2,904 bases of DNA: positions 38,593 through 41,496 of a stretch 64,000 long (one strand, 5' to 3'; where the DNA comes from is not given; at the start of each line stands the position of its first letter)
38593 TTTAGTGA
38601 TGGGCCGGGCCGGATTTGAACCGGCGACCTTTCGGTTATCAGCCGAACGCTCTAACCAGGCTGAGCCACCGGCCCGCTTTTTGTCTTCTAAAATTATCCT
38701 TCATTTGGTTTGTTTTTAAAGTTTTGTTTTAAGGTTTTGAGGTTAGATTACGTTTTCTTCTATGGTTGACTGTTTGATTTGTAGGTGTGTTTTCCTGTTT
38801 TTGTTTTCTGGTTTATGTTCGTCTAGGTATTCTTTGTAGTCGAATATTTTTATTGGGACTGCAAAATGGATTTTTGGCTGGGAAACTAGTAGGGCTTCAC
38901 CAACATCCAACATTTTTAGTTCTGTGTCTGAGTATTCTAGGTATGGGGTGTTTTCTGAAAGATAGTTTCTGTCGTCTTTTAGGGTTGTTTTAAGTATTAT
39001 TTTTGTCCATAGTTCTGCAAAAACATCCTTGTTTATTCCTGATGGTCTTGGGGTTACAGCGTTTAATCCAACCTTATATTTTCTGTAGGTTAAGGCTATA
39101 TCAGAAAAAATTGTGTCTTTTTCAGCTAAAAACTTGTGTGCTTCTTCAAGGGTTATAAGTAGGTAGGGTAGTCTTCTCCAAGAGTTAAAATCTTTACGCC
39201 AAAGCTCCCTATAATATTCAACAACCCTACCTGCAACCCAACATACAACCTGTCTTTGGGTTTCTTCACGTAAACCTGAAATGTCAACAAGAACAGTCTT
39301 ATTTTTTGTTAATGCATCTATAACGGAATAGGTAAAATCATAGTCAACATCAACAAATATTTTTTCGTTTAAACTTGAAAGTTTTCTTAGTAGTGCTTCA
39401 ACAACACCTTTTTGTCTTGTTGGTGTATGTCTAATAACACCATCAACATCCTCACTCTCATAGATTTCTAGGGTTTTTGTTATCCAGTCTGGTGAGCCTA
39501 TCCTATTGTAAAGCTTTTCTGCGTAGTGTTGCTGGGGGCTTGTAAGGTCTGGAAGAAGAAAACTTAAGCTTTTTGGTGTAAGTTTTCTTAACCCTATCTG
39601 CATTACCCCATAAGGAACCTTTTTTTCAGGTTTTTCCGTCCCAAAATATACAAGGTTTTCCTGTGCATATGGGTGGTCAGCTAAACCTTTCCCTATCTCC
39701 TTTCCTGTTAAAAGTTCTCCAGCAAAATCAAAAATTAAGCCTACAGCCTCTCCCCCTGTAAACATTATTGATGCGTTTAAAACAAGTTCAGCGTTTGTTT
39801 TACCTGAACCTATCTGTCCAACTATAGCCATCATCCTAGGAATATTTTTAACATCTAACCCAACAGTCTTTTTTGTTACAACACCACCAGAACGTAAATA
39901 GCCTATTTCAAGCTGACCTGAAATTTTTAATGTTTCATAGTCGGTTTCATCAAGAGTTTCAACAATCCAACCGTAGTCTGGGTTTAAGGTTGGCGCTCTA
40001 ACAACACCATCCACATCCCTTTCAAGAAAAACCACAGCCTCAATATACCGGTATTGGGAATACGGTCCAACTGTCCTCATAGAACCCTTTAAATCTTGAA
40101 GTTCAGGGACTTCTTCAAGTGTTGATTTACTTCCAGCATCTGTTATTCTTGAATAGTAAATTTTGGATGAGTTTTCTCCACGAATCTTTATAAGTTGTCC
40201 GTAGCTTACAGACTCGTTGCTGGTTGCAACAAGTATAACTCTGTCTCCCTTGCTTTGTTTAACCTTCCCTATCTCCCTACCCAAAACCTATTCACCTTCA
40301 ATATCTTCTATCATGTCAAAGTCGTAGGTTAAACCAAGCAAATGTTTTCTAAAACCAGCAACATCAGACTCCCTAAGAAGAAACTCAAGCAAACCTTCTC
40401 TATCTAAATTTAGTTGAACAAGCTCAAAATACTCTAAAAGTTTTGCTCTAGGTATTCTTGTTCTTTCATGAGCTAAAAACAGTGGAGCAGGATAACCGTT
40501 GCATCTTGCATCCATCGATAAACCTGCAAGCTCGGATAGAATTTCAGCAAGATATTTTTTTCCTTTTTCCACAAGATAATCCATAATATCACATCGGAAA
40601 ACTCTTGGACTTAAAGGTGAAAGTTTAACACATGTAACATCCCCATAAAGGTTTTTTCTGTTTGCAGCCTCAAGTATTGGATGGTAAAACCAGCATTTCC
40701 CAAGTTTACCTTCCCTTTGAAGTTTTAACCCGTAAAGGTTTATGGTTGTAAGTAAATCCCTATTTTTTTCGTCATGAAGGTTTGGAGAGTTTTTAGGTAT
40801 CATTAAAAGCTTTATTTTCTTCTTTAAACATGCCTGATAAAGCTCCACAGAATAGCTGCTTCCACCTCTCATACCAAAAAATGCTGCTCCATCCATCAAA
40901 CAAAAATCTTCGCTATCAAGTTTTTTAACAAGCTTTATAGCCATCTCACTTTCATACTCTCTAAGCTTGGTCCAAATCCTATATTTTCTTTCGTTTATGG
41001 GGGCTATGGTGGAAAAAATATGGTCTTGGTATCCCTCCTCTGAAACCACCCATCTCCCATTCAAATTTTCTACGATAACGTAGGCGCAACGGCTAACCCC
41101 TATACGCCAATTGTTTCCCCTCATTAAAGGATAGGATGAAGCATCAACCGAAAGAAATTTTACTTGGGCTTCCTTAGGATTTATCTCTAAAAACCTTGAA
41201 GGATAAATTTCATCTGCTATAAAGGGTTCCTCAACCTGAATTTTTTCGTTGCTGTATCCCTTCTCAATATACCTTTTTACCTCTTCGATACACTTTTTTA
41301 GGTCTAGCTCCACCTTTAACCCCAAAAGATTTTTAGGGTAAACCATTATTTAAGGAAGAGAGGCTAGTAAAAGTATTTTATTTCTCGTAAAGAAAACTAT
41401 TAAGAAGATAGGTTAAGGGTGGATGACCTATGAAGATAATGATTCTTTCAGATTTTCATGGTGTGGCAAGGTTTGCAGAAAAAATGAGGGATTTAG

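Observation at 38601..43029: Stand-alone nurA-herA operon next to tRNA-Ile, with a metallophosphoesterase and an MBL hydrolase but no mre11/rad50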

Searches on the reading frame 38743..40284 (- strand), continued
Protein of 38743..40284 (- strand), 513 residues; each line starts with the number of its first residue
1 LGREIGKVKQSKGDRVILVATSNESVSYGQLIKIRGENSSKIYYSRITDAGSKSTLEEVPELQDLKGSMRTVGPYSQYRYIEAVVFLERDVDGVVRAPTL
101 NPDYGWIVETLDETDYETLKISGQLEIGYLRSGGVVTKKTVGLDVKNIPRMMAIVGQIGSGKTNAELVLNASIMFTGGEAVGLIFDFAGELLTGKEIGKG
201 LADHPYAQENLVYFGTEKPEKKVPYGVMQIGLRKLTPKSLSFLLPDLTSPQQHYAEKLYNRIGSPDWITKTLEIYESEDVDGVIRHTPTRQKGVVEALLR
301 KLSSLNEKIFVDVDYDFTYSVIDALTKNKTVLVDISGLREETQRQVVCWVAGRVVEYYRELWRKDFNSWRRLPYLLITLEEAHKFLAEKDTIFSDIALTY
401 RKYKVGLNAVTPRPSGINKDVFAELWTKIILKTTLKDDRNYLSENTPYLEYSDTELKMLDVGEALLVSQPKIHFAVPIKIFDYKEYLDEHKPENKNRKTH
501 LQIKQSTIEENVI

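Call 61: find_encoding_contigs(protein=P0149, flank=10000, max_places=1)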
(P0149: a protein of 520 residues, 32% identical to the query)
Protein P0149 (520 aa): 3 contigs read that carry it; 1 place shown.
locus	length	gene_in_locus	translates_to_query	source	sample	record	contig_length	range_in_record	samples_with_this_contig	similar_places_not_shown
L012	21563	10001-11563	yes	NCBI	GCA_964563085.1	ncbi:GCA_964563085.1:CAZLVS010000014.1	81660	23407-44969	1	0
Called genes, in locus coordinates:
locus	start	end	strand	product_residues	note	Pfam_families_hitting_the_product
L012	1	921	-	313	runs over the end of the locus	PF01073:3Beta_HSD, PF01370:Epimerase, PF02719:Polysacc_synt_2 (faint), PF07993:NAD_binding_4 (faint), PF16363:GDP_Man_Dehyd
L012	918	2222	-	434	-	PF02558:ApbA (weak), PF03446:NAD_binding_2 (weak), PF03721:UDPG_MGDP_dh_N, PF03807:F420_oxidored (faint), PF00984:UDPG_MGDP_dh, PF03720:UDPG_MGDP_dh_C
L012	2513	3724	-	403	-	PF13365:Trypsin_2, PF13180:PDZ_2, PF17820:PDZ_6 (weak)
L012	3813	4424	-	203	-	PF13490:zf-HC2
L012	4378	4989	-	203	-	PF04542:Sigma70_r2, PF08281:Sigma70_r4_2, PF04545:Sigma70_r4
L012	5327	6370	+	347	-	PF00348:polyprenyl_synt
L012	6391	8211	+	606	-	PF00512:HisKA (weak)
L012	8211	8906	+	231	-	PF01209:Ubie_methyltran, PF13489:Methyltransf_23 (weak), PF13847:Methyltransf_31, PF08241:Methyltransf_11, PF08242:Methyltransf_12, PF13649:Methyltransf_25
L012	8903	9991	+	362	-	PF09376:NurA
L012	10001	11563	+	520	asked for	PF01935:DUF87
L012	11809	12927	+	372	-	PF00149:Metallophos, PF12850:Metallophos_2 (weak)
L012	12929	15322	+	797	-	PF02463:SMC_N, PF13175:AAA_15, PF13304:AAA_21 (faint), PF13476:AAA_23, PF13514:AAA_27 (weak), PF13555:AAA_29 (weak), PF28019:HmpF (weak), PF13558:SbcC_Walker_B, +1 more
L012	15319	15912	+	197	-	PF00565:SNase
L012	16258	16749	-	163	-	PF00149:Metallophos (faint), PF12850:Metallophos_2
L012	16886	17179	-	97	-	PF00216:Bac_DNA_binding, PF14908:HU-CCDC81_euk_1 (weak), PF18291:HU-HIG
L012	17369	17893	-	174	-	PF02623:FliW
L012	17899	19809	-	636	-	PF00669:Flagellin_N, PF07196:Flagellin_IN (faint), PF00700:Flagellin_C (weak)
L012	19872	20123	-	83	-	PF02599:CsrA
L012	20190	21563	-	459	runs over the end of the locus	PF22638:FlgK_D1, PF06429:Flg_bbr_C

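Call 69: search_protein_families(library=ncbifam, proteins=[L008:10001-11542:+, L012:10001-11563:+, L011:10001-11635:+], max_evalue=0.001)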
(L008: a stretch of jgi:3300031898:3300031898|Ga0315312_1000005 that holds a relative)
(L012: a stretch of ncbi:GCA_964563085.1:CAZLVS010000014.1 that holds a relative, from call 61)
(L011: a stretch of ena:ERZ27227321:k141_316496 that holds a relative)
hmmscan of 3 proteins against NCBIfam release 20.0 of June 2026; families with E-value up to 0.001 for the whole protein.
L008:10001-11542:+ (513 aa): 4 families
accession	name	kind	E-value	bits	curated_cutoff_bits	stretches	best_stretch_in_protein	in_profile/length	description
NF040937.1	HerA_Thermprot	equivalog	3.6e-18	65.2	800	2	307-473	297-463/487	DNA double-strand break repair helicase HerA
NF053655.1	CedD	equivalog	2.6e-16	59.4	600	2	359-471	416-525/527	DNA-translocating ATPase CedD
NF040819.1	helicase_HerA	equivalog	4.3e-10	38.7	970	1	364-459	404-503/561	DNA double-strand break repair helicase HerA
NF042944.1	HerA_antiphage_2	equivalog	0.00079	18.3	850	0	344-461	407-533/576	anti-phage-associated helicase HerA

L012:10001-11563:+ (520 aa): 7 families
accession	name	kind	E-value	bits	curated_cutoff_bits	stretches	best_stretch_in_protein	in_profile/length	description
NF040937.1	HerA_Thermprot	equivalog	1.2e-26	93.3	800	1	134-498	117-468/487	DNA double-strand break repair helicase HerA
NF040819.1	helicase_HerA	equivalog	6.2e-23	81.1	970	2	382-480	404-503/561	DNA double-strand break repair helicase HerA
NF053655.1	CedD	equivalog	1.4e-22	80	600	2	314-489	362-523/527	DNA-translocating ATPase CedD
NF042943.1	HerA_antiphage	equivalog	1.4e-16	60.1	800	1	338-481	396-539/566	anti-phage-associated helicase HerA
NF042944.1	HerA_antiphage_2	equivalog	4e-13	49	850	1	338-480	379-531/576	anti-phage-associated helicase HerA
NF033849.1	ser_rich_anae_1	subfamily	1.2e-10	39.5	650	1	375-459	1010-1106/1163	serine-rich protein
NF045971.1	conju_CD1110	equivalog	0.00027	19.4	325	0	165-204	419-458/752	VirB4-like conjugal transfer ATPase, CD1110 family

L011:10001-11635:+ (544 aa): 6 families
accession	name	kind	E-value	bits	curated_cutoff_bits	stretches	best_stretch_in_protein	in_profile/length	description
NF040937.1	HerA_Thermprot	equivalog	1.8e-18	66.2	800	1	340-520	298-470/487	DNA double-strand break repair helicase HerA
NF040819.1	helicase_HerA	equivalog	2.4e-17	62.7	970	1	364-518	371-521/561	DNA double-strand break repair helicase HerA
NF042943.1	HerA_antiphage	equivalog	2.3e-15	56.2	800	1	391-513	431-549/566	anti-phage-associated helicase HerA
NF053655.1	CedD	equivalog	2.2e-13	49.7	600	1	394-511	419-525/527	DNA-translocating ATPase CedD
NF042944.1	HerA_antiphage_2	equivalog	1.1e-12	47.5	850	1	302-498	331-531/576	anti-phage-associated helicase HerA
NF033849.1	ser_rich_anae_1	subfamily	1.1e-06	26.3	650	1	371-473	996-1100/1163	serine-rich protein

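Call 76: search_protein_families(library=padloc, proteins=[L008:10001-11542:+, L008:8992-10008:+], max_evalue=0.001)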
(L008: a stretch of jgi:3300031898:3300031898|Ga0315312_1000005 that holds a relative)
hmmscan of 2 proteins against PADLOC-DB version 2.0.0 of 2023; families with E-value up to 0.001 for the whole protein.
L008:10001-11542:+ (513 aa): 4 families
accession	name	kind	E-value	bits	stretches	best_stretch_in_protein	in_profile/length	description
PDLC04140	mad8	-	1.1e-10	39.6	1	125-461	8-290/314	mads_8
PDLC04105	HerA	-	8.1e-09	32.6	1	320-460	382-525/576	-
PDLC01055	HerA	-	1e-05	22.6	1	118-185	135-198/532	Type III coevolved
PDLC02185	HerA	-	7.6e-05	19.6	0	359-431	443-519/585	-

L008:8992-10008:+ (338 aa): 0 families

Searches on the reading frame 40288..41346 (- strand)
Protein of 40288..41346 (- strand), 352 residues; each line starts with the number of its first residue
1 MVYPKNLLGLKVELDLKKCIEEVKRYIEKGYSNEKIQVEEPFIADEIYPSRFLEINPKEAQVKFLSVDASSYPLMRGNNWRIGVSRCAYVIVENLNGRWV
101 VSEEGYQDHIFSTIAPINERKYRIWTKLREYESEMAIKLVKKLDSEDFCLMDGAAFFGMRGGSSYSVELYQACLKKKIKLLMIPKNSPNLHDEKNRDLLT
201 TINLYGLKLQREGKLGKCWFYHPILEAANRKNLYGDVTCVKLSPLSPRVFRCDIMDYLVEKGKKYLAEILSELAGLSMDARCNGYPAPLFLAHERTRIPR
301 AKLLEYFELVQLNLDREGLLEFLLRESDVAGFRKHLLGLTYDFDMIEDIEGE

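Call 4: search_protein_families(library=pfam, proteins=[window:40288-41346:-], max_evalue=0.01)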
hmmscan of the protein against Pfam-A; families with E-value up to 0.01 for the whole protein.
window:40288-41346:- (352 aa): 1 family
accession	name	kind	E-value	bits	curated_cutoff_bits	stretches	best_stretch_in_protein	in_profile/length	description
PF09376.16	NurA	-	2.4e-05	24.4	21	1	96-298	60-254/254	NurA domain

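Call 5: search_protein_families(library=ncbifam, proteins=[window:40288-41346:-], max_evalue=0.01)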
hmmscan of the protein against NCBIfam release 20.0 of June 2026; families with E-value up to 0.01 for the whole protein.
window:40288-41346:- (352 aa): 1 family
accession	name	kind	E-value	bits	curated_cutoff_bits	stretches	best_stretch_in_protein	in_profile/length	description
NF041033.1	NurA_Sulf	equivalog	0.0038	16.5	400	0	246-310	258-315/331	DNA double-strand break repair nuclease NurA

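Call 6: search_protein_families(library=padloc, proteins=[window:40288-41346:-], max_evalue=0.01)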
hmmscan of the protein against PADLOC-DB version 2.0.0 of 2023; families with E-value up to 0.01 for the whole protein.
window:40288-41346:- (352 aa): 0 families

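Call 22: search_solved_structures(query=window:40288-41346:-, max_evalue=1, show_alignments=2)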
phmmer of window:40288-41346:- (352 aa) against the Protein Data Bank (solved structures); distinct sequences matched with E-value up to 1: 0.

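Call 25: find_homologous_proteins(query=window:40288-41346:-, max_evalue=0.001)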
Query window:40288-41346:- (352 aa): 23 proteins with E <= 0.001 among 3885 candidates.
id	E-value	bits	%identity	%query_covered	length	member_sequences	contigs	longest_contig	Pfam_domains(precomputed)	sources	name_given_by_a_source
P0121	4.0e-236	801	100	100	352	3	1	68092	PF09376.17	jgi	-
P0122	1.7e-163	562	69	96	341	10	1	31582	-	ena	-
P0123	5.9e-146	504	63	96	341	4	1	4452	-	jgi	-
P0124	5.0e-143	494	63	95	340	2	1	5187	-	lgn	-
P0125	1.1e-137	477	63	92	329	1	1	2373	-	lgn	-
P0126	3.6e-136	472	62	92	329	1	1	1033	-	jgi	jgi:hypothetical protein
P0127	6.2e-131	455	59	96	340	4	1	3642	-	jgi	-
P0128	5.4e-129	448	57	96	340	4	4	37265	-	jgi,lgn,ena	-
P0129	1.7e-128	447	58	96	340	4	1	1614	-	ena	-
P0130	4.3e-127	442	59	96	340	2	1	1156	-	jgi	jgi:hypothetical protein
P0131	1.9e-108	381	49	97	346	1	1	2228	-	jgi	jgi:hypothetical protein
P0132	8.4e-103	362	50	93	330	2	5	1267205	PF09376.17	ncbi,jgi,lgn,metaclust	metaclust:\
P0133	3.6e-97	344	67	60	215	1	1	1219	-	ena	-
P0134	9.0e-97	342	49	95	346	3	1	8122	-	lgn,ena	-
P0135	2.6e-92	328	47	95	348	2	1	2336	-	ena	-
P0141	2.1e-47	180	40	81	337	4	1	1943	PF09376.17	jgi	jgi:hypothetical protein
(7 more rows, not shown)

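Call 27: search_solved_structures(query=A1, max_evalue=10, show_alignments=2)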
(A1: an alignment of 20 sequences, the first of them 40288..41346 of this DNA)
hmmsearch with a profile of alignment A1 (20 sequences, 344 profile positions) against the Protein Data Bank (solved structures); distinct sequences matched with E-value up to 10: 5.
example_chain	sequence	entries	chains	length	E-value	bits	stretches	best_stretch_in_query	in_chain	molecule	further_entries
3gf9_A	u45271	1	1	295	0.21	13.6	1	225-296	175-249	Intersectin 2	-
3jzy_A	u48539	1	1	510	0.4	12.7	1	225-296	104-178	Intersectin 2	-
5y7w_A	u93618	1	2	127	0.79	11.7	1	49-114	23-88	Nuclear receptor coactivator 1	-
2ygk_A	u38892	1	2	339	0.94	11.5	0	238-291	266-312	NURA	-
1oj5_A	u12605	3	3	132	1.1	11.2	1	49-114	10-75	STEROID RECEPTOR COACTIVATOR 1A | Nuclear receptor coactivator 1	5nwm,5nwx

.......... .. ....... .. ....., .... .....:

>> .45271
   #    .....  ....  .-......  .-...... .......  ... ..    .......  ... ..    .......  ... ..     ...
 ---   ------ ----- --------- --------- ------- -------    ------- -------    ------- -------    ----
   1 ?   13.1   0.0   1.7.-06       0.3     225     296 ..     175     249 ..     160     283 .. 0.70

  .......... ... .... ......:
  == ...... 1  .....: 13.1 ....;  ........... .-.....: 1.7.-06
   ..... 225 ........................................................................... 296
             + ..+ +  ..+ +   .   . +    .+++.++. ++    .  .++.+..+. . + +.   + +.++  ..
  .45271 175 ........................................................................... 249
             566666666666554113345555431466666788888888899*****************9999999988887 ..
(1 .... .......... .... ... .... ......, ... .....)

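Call 44: predict_structure(alignment_id=A2)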
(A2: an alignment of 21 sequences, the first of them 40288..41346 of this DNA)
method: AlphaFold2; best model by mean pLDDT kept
length: 352 residues; sequences in the alignment: 21
mean_pLDDT: 87.3   pTM: 0.87
mean pLDDT of the five models: 87.3, 87.1, 86.2, 85.5, 85.3
residues with pLDDT >= 90: 231; 70-90: 77; 50-70: 26; < 50: 18
segments of 3 or more residues with pLDDT < 50: 1-8, 158-162, 348-352
pLDDT, mean of each block of 10 residues (from residue 1): 44 93 94 67 81 95 95 93 96 92 97 89 86 94 97 60 66 96 84 90 96 97 81 82 93 93 97 92 92 94 96 98 94 85 68 30
secondary structure, 60 per line:
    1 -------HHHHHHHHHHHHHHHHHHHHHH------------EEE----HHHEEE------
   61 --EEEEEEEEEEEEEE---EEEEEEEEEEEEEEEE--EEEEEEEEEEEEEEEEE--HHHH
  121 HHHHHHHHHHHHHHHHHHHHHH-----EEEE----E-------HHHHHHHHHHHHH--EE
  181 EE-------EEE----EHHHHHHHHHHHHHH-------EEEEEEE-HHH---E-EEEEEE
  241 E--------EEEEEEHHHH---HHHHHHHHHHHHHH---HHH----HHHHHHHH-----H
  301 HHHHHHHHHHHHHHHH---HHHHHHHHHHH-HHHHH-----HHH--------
elements in order: H8-29 E42-44 E52-54 E63-76 E80-95 E98-114 H117-142 E148-151 H164-176 E179-182 E190-192 H198-211 E219-225 E235-241 E250-255 H256-259 H263-276 H287-294 H300-316 H320-330 H332-336

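Call 47: fold_search(model_id=the predicted structure, library=pdb)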
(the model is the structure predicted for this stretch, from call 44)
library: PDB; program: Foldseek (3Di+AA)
matches with E <= 10: 1212; with E <= 0.001: 29
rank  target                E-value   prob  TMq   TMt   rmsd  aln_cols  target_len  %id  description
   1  2ygk_A                1.8e-11  1.00  0.49  0.53  14.6       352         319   18  Crystal structure of the NurA nuclease from Sulfolobus solfataricus (released 2011-12-14)
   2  6ozk_B                1.5e-07  1.00  0.38  0.51   7.8       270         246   12  Crystal structure of Mus musculus (Mm) Endonuclease V in complex with a 23mer RNA oligo containing an inosine after 68 (released 2019-09-04)
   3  6ozj_B                2.6e-07  1.00  0.37  0.49   7.9       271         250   14  Crystal structure of Mus musculus (Mm) Endonuclease V in complex with a 23mer RNA oligo containing an inosine in the a (released 2019-09-04)
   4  6ozl_B                3.9e-07  1.00  0.38  0.52   7.8       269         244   13  Crystal structure of Mus musculus (Mm) Endonuclease V in complex with a 23mer RNA oligo containing an inosine after a  (released 2019-09-04)
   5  6ozr_B                5.0e-07  1.00  0.38  0.50   7.8       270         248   14  Crystal structure of Mus musculus (Mm) Endonuclease V in complex with a 23mer RNA oligo containing an inosine after a  (released 2019-09-04)
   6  6ozo_A                7.2e-07  1.00  0.38  0.51   7.8       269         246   13  Crystal structure of Mus musculus (Mm) Endonuclease V in complex with a 23mer RNA oligo containing an inosine after a  (released 2019-09-04)
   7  6ozi_B                7.2e-07  1.00  0.39  0.53  11.2       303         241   12  Crystal structure of Ciona intestinalis (Ci) Endonuclease V (D234N) in complex with a 23mer DNA containing an inosine  (released 2019-09-04)
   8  5aoy                  9.2e-07  1.00  0.39  0.54   7.5       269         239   13  Structure of mouse Endonuclease V (released 2016-05-04)
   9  6ozm_A                9.2e-07  1.00  0.39  0.53   7.3       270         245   13  Crystal structure of Mus musculus (Mm) Endonuclease V in complex with a 23mer RNA oligo containing an inosine after a  (released 2019-09-04)
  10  6ozq_B                9.2e-07  1.00  0.38  0.51   7.8       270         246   13  Crystal structure of Mus musculus (Mm) Endonuclease V (K155M) in complex with a 23mer RNA oligo containing an inosine  (released 2019-09-04)
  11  6ozp_A                9.8e-07  1.00  0.40  0.54   7.3       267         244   13  Crystal structure of Mus musculus (Mm) Endonuclease V in complex with a 23mer RNA oligo containing an inosine after a  (released 2019-09-04)
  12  6ozh_D                1.5e-06  1.00  0.41  0.55   7.2       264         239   14  Crystal structure of Ciona intestinalis (Ci) Endonuclease V in complex with a 24mer DNA containing an inosine followed (released 2019-09-04)
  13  4nsp                  1.9e-06  1.00  0.42  0.58   7.2       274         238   13  Crystal structure of human ENDOV (released 2014-09-10)
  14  6ozh_C                2.4e-06  1.00  0.40  0.55   6.2       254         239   14  Crystal structure of Ciona intestinalis (Ci) Endonuclease V in complex with a 24mer DNA containing an inosine followed (released 2019-09-04)
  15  6ozk_A                2.6e-06  1.00  0.37  0.51   7.8       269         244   13  Crystal structure of Mus musculus (Mm) Endonuclease V in complex with a 23mer RNA oligo containing an inosine after 68 (released 2019-09-04)
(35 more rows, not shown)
